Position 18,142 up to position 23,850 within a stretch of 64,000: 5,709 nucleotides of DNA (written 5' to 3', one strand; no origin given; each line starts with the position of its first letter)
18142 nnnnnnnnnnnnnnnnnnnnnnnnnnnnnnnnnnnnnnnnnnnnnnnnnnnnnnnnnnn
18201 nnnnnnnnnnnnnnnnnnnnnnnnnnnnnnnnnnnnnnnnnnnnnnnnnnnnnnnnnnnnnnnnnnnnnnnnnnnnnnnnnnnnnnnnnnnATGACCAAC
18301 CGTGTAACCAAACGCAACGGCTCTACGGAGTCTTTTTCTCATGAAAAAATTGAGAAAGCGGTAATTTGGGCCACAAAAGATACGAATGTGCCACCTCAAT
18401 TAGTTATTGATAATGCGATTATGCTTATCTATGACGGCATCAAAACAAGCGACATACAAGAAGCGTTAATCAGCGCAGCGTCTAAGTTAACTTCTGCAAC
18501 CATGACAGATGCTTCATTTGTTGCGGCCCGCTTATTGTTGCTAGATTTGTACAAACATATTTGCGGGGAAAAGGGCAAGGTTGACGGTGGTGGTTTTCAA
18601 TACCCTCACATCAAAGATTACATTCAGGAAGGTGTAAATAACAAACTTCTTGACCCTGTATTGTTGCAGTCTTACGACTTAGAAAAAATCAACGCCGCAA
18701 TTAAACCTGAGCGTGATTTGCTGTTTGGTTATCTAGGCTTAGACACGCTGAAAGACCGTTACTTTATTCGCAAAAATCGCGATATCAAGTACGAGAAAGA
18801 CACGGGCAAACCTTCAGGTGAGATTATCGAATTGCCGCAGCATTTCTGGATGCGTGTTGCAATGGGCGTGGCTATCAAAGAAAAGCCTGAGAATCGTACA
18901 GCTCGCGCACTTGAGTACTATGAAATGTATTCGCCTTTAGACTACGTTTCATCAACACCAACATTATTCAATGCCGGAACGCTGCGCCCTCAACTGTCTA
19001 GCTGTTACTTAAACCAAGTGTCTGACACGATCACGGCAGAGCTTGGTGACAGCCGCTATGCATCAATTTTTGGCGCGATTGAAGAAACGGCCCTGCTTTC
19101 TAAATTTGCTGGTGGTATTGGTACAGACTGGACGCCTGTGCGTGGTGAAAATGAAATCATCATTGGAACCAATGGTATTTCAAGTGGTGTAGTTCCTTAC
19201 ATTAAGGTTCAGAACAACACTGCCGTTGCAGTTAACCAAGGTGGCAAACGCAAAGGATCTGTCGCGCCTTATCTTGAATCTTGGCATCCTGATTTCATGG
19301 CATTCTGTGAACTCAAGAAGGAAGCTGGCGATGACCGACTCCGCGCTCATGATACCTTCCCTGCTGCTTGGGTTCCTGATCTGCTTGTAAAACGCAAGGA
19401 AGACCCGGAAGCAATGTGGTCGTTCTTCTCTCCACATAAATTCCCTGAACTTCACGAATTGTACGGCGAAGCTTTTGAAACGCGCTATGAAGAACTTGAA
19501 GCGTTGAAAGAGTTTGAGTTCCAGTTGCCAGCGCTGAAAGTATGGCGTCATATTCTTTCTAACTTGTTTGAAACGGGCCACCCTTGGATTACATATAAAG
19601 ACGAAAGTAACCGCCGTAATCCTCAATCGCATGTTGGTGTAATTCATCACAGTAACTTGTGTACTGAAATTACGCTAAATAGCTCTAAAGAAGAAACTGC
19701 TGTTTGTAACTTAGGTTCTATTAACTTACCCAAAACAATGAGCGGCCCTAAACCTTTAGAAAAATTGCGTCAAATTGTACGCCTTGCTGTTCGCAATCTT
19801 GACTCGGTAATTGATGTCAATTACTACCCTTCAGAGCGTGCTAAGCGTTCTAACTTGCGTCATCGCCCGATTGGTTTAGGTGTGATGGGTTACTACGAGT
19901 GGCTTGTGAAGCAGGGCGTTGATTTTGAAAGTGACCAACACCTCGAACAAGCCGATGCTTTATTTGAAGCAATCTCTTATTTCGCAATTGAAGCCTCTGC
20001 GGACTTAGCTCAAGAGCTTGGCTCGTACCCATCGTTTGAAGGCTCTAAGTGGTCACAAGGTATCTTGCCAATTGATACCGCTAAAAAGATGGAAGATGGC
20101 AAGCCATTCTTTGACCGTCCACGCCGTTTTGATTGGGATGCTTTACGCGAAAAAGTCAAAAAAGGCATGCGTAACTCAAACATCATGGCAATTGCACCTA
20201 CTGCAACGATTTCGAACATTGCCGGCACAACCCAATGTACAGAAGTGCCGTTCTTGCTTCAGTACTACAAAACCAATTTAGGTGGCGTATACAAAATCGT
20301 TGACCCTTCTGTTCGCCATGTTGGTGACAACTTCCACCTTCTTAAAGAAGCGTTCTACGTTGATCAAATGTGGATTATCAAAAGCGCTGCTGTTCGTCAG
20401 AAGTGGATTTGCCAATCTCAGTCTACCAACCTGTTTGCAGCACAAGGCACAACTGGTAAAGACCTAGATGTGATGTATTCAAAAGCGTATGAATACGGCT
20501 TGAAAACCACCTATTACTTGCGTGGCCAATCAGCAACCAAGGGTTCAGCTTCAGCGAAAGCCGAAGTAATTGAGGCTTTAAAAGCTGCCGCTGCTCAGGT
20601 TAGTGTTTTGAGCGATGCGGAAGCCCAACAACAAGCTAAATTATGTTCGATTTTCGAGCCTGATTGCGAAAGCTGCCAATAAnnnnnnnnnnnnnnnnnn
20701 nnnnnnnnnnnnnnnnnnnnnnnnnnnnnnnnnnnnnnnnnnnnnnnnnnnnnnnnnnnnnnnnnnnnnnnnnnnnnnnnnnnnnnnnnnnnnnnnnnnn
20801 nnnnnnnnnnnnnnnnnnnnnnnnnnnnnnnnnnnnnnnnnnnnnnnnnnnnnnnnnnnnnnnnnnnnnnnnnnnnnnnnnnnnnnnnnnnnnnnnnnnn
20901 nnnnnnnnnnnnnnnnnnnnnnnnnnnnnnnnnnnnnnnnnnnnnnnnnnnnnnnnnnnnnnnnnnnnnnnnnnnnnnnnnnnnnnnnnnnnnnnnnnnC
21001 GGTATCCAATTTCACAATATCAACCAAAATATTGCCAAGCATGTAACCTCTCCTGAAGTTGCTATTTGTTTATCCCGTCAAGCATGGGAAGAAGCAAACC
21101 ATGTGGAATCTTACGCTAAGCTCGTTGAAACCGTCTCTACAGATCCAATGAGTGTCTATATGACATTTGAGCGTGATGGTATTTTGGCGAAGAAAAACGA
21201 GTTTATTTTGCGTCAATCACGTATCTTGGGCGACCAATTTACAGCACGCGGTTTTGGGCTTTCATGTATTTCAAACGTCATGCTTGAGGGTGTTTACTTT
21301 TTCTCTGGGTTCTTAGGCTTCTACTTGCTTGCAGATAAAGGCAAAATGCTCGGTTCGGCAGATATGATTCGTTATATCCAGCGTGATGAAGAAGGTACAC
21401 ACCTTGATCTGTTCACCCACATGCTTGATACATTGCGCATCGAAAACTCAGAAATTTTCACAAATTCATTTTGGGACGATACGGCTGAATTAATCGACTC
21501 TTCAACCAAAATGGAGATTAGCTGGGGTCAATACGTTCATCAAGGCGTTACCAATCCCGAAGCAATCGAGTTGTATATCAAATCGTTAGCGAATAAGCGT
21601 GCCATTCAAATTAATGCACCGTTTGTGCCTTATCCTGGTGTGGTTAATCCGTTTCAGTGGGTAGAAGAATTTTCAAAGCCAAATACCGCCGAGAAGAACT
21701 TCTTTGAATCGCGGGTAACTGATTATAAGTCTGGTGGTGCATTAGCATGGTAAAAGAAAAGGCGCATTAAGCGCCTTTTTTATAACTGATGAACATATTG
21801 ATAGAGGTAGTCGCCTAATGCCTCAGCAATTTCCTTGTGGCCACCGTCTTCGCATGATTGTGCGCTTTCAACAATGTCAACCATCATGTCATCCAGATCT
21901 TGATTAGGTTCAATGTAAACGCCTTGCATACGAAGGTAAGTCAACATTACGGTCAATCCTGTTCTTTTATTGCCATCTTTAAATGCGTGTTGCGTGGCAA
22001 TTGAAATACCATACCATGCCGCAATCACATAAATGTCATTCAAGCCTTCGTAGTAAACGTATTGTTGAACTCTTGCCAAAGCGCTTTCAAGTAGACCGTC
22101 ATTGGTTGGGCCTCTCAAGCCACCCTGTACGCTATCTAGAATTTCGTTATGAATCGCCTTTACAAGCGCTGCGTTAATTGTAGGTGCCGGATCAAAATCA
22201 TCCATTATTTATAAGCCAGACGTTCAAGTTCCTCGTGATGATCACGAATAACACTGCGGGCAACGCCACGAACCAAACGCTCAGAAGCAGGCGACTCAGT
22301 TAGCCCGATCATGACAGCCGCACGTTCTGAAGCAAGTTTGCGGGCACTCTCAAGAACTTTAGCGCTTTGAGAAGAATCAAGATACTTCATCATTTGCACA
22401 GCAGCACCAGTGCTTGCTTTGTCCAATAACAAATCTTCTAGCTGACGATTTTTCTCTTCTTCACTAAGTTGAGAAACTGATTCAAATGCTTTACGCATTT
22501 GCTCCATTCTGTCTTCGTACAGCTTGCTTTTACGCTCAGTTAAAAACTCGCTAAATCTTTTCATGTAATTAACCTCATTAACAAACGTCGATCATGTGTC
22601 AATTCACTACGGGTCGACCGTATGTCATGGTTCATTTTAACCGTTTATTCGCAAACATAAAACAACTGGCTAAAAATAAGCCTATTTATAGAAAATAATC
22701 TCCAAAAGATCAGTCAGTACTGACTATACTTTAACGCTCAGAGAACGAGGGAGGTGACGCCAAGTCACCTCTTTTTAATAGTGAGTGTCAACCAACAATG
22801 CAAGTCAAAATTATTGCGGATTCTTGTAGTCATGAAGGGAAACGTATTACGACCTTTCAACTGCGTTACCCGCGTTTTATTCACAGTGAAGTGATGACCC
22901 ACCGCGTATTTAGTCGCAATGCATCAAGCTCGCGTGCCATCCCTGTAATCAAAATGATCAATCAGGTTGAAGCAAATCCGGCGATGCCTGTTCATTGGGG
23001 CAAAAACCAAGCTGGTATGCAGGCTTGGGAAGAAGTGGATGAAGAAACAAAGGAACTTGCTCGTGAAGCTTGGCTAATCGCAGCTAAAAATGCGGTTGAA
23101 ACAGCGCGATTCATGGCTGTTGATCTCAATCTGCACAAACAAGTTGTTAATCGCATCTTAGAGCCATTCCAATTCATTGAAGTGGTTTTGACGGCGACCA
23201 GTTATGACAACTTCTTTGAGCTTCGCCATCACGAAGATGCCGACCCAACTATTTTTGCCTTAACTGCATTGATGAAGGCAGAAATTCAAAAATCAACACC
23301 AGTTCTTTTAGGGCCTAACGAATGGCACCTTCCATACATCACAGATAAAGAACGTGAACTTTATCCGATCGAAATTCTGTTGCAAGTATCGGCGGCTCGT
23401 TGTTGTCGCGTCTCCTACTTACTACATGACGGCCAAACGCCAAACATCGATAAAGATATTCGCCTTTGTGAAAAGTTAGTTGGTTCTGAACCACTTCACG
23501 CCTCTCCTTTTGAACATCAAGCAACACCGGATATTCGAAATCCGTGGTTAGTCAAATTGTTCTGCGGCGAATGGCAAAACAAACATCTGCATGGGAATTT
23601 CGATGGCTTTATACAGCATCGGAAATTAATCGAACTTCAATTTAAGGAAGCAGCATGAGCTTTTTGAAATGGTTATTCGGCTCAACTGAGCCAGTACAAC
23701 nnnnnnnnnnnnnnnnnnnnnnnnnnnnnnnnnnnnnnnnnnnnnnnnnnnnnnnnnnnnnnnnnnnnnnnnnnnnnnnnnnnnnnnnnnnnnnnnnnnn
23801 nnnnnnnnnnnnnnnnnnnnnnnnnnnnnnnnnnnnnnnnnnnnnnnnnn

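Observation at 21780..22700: Doc/Fic-family toxin with a non-Phd upstream partner embedded between nrdB and thyX, with its own sigma70-like promoter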

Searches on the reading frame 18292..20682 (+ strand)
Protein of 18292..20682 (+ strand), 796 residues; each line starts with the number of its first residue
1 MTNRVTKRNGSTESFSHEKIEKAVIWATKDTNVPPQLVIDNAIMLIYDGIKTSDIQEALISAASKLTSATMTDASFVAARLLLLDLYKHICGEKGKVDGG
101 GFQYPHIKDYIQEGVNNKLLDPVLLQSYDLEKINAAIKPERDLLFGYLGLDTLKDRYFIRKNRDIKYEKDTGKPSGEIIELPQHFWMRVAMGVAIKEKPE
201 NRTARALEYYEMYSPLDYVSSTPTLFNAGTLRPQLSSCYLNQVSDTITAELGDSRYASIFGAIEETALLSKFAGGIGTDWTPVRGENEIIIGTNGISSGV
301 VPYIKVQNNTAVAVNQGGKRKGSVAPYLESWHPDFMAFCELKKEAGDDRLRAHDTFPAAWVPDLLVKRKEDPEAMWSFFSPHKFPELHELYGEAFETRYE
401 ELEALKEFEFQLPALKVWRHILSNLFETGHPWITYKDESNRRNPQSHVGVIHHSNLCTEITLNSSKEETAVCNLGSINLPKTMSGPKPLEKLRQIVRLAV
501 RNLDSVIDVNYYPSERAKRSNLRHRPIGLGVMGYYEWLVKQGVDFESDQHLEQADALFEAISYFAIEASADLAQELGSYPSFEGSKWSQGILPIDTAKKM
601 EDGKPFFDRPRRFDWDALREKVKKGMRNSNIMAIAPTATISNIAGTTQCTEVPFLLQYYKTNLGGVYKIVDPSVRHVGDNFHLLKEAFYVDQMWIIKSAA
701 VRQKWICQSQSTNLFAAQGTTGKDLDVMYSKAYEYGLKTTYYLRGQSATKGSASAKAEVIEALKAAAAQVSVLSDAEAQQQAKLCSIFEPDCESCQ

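Call 10: search_dna_similar(query=window:18292-20682:+, collection=phages, mode=protein, max_rows=15)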
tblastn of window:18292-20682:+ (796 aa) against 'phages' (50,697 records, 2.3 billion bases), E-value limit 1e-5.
The search stops at 5000 records and this limit was reached: more records match than are counted here, and every count below describes the 5000 best-scoring records only.
Records with a match: at least 5000; places in all: 5051; records where one place covers at least 80% of the query: 3937.
Best place of each record, by identity: <60% 5000.
By first word of the organism name: Escherichia 1131; Salmonella 548; Klebsiella 427; Synechococcus 380; Bacillus 338; Staphylococcus 332; Vibrio 180; Pseudomonas 143; Shigella 118; Rheinheimera 115; and 109 more.
By host as written in the record: - 684; Escherichia coli 420; Klebsiella pneumoniae 140; Rheinheimera sp. BAL341 115; Synechococcus 107; Staphylococcus aureus 100; Escherichia coli O157:H7 65; Salmonella enterica subsp. enterica serovar Enteritidis PT1 60; and 1090 more.
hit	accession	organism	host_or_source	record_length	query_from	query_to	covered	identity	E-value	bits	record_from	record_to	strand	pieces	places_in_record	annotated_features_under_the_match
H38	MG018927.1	Pseudomonas phage nickie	Pseudomonas syringae pv. avii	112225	4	753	94%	50.5%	0e+0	691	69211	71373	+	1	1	nrdA: ribonucleoside-diphosphate reductase 1 subunit alpha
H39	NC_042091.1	Pseudomonas phage nickie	Pseudomonas syringae pv. avii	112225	4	753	94%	50.5%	0e+0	691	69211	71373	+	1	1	nrdA: ribonucleotide reductase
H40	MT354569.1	Pseudomonas phage phiK7B1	Pseudomonas syringae pv. actinidiae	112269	4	753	94%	50.3%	0e+0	673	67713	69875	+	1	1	ribonucleotide reductase of class Ia (aerobic), alpha subunit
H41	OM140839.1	Pseudomonas phage ZY21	Pseudomonas syringae pv. actinidiae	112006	4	753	94%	50.2%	0e+0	672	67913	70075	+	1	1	ribonucleotide-diphosphate reductase alpha subunit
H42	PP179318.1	Pseudomonas phage Nican01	Pseudomonas syringae CC0094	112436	4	753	94%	50.1%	0e+0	672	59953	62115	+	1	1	ribonucleoside-diphosphate reductase 1 subunit alpha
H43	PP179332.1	Pseudomonas phage Cygsa01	Pseudomonas syringae JD03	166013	2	796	100%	44.9%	0e+0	612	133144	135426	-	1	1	ribonucleoside-diphosphate reductase 1 subunit alpha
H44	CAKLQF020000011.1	Acinetobacter phage MD-2021a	not known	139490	2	796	100%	44.1%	0e+0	638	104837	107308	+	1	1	nrdA: ribonucleoside-diphosphate reductase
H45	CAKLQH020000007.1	Acinetobacter phage MD-2021a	not known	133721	2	796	100%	44.1%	0e+0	638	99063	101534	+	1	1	nrdA: ribonucleoside-diphosphate reductase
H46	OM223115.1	Pseudomonas phage hairong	Pseudomonas syringae pv. actinidiae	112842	4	746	93%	47.1%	0e+0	642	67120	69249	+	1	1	ribonucleotide-diphosphate reductase alpha subunit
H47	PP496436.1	Pseudomonas phage vB_PpuM-Illi-2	Pseudomonas putida KT2440 and Paw85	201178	38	796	95%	43.7%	7e-177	570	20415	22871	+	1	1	ribonucleoside-diphosphate reductase large subunit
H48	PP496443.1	Pseudomonas phage vB_PpuM-Lauda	Pseudomonas putida KT2440 and Paw85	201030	38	796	95%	43.2%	5e-175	564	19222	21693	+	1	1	ribonucleoside-diphosphate reductase large subunit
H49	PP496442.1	Pseudomonas phage vB_PpuM-Voja-6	Pseudomonas putida KT2440 and Paw85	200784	38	796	95%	43.0%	3e-175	565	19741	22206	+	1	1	ribonucleoside-diphosphate reductase large subunit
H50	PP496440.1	Pseudomonas phage vB_PpuM-KoPa-5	Pseudomonas putida KT2440 and Paw85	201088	38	796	95%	43.0%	4e-175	565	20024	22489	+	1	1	ribonucleoside-diphosphate reductase large subunit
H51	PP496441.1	Pseudomonas phage vB_PpuM-Pori-4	Pseudomonas putida KT2440 and Paw85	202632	38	796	95%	43.0%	5e-175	565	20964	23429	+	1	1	ribonucleoside-diphosphate reductase large subunit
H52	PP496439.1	Pseudomonas phage vB_PpuM-Amme-1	Pseudomonas putida KT2440 and Paw85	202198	38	796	95%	42.9%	9e-175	563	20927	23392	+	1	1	ribonucleoside-diphosphate reductase large subunit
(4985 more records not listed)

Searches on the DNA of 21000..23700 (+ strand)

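Call 6: search_dna_similar(query=window:21000-23700:+, collection=phages, mode=near, max_rows=30)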
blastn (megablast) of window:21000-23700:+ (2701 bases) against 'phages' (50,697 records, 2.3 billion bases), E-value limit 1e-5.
No match.

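Call 12: search_dna_similar(query=window:21000-23700:+, collection=plasmids, mode=distant, max_rows=30)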
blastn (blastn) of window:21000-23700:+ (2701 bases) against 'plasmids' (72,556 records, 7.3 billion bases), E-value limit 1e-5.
Records with a match: 175; places in all: 176; records where one place covers at least 80% of the query: 27.
Best place of each record, by identity: 80-90% 32; 60-80% 143.
By first word of the organism name: Acinetobacter 173; Cupriavidus 2.
By predicted mobility (MOB-suite, as given by PLSDB): mobilizable 118; non-mobilizable 56; conjugative 1.
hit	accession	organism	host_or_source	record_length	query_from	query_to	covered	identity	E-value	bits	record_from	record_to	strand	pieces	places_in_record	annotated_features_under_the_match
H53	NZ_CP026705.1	Acinetobacter baumannii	-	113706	1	2694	100%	81.9%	0e+0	2631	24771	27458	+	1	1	FAD-dependent thymidylate synthase | ribonucleotide-diphosphate reductase subunit beta | type II toxin-antitoxin system death-on-curing family toxin | hypothetical protein (x2)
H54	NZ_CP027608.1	Acinetobacter baumannii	-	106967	1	2694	100%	81.9%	0e+0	2631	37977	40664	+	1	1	FAD-dependent thymidylate synthase | ribonucleotide-diphosphate reductase subunit beta | type II toxin-antitoxin system death-on-curing family toxin | hypothetical protein (x2)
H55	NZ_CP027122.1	Acinetobacter baumannii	-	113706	1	2694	100%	81.9%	0e+0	2631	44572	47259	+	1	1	FAD-dependent thymidylate synthase | ribonucleotide-diphosphate reductase subunit beta | type II toxin-antitoxin system death-on-curing family toxin | hypothetical protein (x2)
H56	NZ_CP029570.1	Acinetobacter baumannii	Homo sapiens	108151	1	2694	100%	81.9%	0e+0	2631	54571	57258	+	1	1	FAD-dependent thymidylate synthase | ribonucleotide-diphosphate reductase subunit beta | type II toxin-antitoxin system death-on-curing family toxin | hypothetical protein (x2)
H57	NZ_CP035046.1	Acinetobacter baumannii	Homo sapiens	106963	1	2694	100%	81.9%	0e+0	2631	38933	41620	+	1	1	FAD-dependent thymidylate synthase | ribonucleotide-diphosphate reductase subunit beta | type II toxin-antitoxin system death-on-curing family toxin | hypothetical protein (x2)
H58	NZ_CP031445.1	Acinetobacter baumannii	Homo sapiens,right leg muscle, right ...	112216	1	2694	100%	81.9%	0e+0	2631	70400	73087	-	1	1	FAD-dependent thymidylate synthase | ribonucleotide-diphosphate reductase subunit beta | type II toxin-antitoxin system death-on-curing family toxin | hypothetical protein (x2)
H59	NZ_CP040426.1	Acinetobacter baumannii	Homo sapiens,whole organism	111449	1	2694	100%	81.9%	0e+0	2631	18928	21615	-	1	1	FAD-dependent thymidylate synthase | ribonucleotide-diphosphate reductase subunit beta | type II toxin-antitoxin system death-on-curing family toxin | hypothetical protein (x2)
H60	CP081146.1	Acinetobacter baumannii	Homo sapiens,respiratory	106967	1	2694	100%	81.9%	0e+0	2631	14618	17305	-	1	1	FAD-dependent thymidylate synthase | ribonucleotide-diphosphate reductase subunit beta | type II toxin-antitoxin system death-on-curing family toxin | hypothetical protein (x2)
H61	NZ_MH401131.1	Acinetobacter baumannii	-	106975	1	2694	100%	81.9%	0e+0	2631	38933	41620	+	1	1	FAD-dependent thymidylate synthase | ribonucleotide-diphosphate reductase subunit beta | type II toxin-antitoxin system death-on-curing family toxin | hypothetical protein (x2)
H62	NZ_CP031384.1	Acinetobacter baumannii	Homo sapiens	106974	1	2694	100%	81.9%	0e+0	2631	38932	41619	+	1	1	FAD-dependent thymidylate synthase | ribonucleotide-diphosphate reductase subunit beta | type II toxin-antitoxin system death-on-curing family toxin | hypothetical protein (x2)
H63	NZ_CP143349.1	Acinetobacter baumannii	-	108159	1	2694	100%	81.9%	0e+0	2631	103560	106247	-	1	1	FAD-dependent thymidylate synthase | ribonucleotide-diphosphate reductase subunit beta | type II toxin-antitoxin system death-on-curing family toxin | hypothetical protein (x2)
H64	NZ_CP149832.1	Acinetobacter baumannii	-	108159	1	2694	100%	81.9%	0e+0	2631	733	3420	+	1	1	FAD-dependent thymidylate synthase | ribonucleotide-diphosphate reductase subunit beta | type II toxin-antitoxin system death-on-curing family toxin | hypothetical protein (x2)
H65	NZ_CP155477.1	Acinetobacter baumannii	Homo sapiens,skin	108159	1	2694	100%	81.9%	0e+0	2631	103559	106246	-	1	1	FAD-dependent thymidylate synthase | ribonucleotide-diphosphate reductase subunit beta | type II toxin-antitoxin system death-on-curing family toxin | hypothetical protein (x2)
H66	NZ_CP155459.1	Acinetobacter baumannii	Homo sapiens,Wound/Abscess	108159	1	2694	100%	81.9%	0e+0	2631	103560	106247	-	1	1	FAD-dependent thymidylate synthase | ribonucleotide-diphosphate reductase subunit beta | type II toxin-antitoxin system death-on-curing family toxin | hypothetical protein (x2)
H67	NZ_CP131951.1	Acinetobacter baumannii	Homo sapiens,Wound/Abscess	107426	1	2694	100%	81.9%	0e+0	2631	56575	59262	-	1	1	FAD-dependent thymidylate synthase | ribonucleotide-diphosphate reductase subunit beta | type II toxin-antitoxin system death-on-curing family toxin | hypothetical protein (x2)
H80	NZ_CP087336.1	Acinetobacter baumannii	Homo sapiens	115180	1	2532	41%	71.6%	2e-104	561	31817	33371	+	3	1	hypothetical protein | ribonucleotide-diphosphate reductase subunit beta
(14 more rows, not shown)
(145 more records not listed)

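Call 14: get_annotated_region(hit=H53, flank=6000)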
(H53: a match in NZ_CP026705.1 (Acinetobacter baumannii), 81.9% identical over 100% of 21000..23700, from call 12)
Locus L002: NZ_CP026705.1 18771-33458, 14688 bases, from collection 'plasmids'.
description: Acinetobacter baumannii strain AR_0056 plasmid tig00000058_pilon, complete sequence
organism: Acinetobacter baumannii (NCBI taxid 470)
taxonomy: Bacteria; Pseudomonadota; Gammaproteobacteria; Moraxellales; Moraxellaceae; Acinetobacter; Acinetobacter baumannii
host: -; source: -; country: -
typing (MOB-suite, as given by PLSDB): non-mobilizable
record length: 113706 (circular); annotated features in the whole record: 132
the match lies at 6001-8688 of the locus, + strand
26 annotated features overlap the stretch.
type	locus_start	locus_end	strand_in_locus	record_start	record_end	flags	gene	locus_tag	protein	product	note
CDS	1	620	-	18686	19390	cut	-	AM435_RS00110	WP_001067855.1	IS6-like element IS26 family transposase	GO:0006313 - DNA transposition [Evidence IEA]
CDS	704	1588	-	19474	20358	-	-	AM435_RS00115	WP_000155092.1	Mph(E) family macrolide 2'-phosphotransferase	-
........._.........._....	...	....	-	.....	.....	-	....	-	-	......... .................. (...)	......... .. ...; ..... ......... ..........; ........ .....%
predicted_resistance_gene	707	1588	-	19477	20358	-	mph(E)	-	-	Mph(E) family macrolide 2'-phosphotransferase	predicted by amrfinderplus; class MACROLIDE; identity 100.0%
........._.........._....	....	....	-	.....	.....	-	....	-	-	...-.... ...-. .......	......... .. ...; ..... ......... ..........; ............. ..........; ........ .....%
predicted_resistance_gene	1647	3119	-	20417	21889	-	msr(E)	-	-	ABC-F type ribosomal protection protein Msr(E)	predicted by amrfinderplus; class MACROLIDE/STREPTOGRAMIN; identity 100.0%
CDS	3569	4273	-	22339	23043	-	-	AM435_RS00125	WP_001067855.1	IS6-like element IS26 family transposase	GO:0006313 - DNA transposition [Evidence IEA]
CDS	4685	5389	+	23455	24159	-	-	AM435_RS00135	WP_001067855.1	IS6-like element IS26 family transposase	GO:0006313 - DNA transposition [Evidence IEA]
CDS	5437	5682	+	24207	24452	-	-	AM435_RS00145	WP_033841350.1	hypothetical protein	-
CDS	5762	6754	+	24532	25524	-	-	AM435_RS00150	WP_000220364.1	ribonucleotide-diphosphate reductase subunit beta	GO:0009263 - deoxyribonucleotide biosynthetic process [Evidence IEA]; GO:0006260 - DNA replication [Evidence IEA]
CDS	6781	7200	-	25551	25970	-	-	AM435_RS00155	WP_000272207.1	type II toxin-antitoxin system death-on-curing family toxin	-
CDS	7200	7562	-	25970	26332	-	-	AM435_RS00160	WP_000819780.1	hypothetical protein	-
CDS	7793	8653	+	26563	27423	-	-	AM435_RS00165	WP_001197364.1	FAD-dependent thymidylate synthase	GO:0006231 - dTMP biosynthetic process [Evidence IEA]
CDS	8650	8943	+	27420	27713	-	-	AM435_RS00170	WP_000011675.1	hypothetical protein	-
CDS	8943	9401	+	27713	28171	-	dut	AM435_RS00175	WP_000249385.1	dUTP diphosphatase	GO:0006226 - dUMP biosynthetic process [Evidence IEA]; GO:0046081 - dUTP catabolic process [Evidence IEA]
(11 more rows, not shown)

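Call 15: get_annotated_region(hit=H80, flank=4000)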
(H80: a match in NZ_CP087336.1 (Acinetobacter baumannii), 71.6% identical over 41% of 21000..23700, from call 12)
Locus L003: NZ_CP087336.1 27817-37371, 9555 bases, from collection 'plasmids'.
description: Acinetobacter baumannii strain DB053 plasmid p1DB053, complete sequence
organism: Acinetobacter baumannii (NCBI taxid 470)
taxonomy: Bacteria; Pseudomonadota; Gammaproteobacteria; Moraxellales; Moraxellaceae; Acinetobacter; Acinetobacter baumannii
host: -; source: Homo sapiens; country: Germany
typing (MOB-suite, as given by PLSDB): mobilizable; replicon rep_cluster_718; relaxase MOBP
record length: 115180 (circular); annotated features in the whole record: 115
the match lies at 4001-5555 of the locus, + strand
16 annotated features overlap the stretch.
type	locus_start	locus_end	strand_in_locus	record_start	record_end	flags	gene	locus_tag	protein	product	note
CDS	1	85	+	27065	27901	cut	-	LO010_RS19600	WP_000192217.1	hypothetical protein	-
CDS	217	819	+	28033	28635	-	-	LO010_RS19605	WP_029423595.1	hypothetical protein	-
CDS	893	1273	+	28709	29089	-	-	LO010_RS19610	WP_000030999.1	hypothetical protein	-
CDS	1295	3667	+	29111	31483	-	-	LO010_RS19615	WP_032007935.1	ribonucleoside-diphosphate reductase subunit alpha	GO:0009265 - 2'-deoxyribonucleotide biosynthetic process [Evidence IEA]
CDS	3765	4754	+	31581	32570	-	-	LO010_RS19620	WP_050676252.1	ribonucleotide-diphosphate reductase subunit beta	GO:0009263 - deoxyribonucleotide biosynthetic process [Evidence IEA]; GO:0006260 - DNA replication [Evidence IEA]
CDS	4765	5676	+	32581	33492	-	-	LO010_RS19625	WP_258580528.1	hypothetical protein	-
CDS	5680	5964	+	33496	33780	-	-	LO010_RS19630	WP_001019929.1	hypothetical protein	-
CDS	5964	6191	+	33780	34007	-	-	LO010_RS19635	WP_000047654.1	hypothetical protein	-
CDS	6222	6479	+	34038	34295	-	-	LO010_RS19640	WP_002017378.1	hypothetical protein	-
CDS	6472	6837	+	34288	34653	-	-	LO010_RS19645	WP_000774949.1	nucleoside triphosphate pyrophosphohydrolase family protein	-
CDS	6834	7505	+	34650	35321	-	-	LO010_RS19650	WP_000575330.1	AAA family ATPase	-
CDS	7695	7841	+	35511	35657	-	-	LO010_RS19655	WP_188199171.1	hypothetical protein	-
CDS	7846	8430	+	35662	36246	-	-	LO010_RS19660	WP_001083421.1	hypothetical protein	-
CDS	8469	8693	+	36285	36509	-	-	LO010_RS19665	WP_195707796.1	hypothetical protein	-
CDS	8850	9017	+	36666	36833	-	-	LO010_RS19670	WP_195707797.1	hypothetical protein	-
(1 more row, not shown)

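Call 74: search_rna_families(source=window, start=21400, end=23100, threshold=evalue, max_evalue=1)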
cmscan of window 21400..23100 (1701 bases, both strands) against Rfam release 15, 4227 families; matches with E-value up to 1: 4.
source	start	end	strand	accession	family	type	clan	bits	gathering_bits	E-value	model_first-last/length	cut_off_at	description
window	21752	21833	+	RF02900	AaHKsRNA82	Gene; sRNA;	-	24.8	51.4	0.53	1-81/81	no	Aggregatibacter sRNA 82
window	21720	21781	+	RF02057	STnc40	Gene; sRNA;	-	24.1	45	0.22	1-70/70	no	Salmonella enterica sRNA STnc40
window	21693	21783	-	RF02420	Bp1_162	Gene; sRNA;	-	22.1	50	0.76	1-100/100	no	Burkholderia sRNA Bp1_Cand612_SIPHT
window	21755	21824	-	RF02057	STnc40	Gene; sRNA;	-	21.7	45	0.86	1-70/70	no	Salmonella enterica sRNA STnc40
